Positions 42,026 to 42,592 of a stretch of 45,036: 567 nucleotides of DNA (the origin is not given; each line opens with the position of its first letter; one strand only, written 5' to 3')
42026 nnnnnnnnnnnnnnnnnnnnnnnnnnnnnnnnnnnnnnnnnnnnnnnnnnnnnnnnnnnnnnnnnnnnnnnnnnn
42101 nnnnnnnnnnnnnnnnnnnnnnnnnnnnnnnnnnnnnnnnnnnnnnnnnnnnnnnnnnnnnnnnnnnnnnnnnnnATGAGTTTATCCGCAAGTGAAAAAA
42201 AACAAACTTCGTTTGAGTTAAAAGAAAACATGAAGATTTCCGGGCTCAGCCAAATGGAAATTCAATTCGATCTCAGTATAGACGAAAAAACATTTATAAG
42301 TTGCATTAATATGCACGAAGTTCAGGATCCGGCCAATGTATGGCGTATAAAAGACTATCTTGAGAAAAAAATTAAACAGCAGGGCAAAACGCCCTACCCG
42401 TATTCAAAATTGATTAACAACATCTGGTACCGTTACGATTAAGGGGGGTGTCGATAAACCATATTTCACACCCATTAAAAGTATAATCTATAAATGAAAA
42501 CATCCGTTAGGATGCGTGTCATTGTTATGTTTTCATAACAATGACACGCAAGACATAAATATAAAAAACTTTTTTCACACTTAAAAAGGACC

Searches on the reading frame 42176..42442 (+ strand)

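Call 3: search_protein_families(library=pfam, proteins=[window:42176-42442:+], max_evalue=1)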
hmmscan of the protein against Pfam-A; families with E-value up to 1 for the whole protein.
window:42176-42442:+ (88 aa): 2 families
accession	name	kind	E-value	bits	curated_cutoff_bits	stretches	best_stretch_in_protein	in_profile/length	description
PF10078.15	DUF2316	-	4.8e-24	84.9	26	1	1-82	1-81/89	Uncharacterized protein conserved in bacteria (DUF2316)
PF13862.11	BCCIP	-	0.0068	16.6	27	1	36-80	61-105/205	BCCIP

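Call 4: search_protein_families(library=ncbifam, proteins=[window:42176-42442:+], max_evalue=1)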
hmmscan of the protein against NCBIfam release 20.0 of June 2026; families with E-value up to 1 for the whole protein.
window:42176-42442:+ (88 aa): 1 family
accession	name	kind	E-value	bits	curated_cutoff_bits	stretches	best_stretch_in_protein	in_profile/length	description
NF010327.0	PRK13763.1-2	equivalog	0.1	12.3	240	1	27-62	33-68/192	putative RNA-processing protein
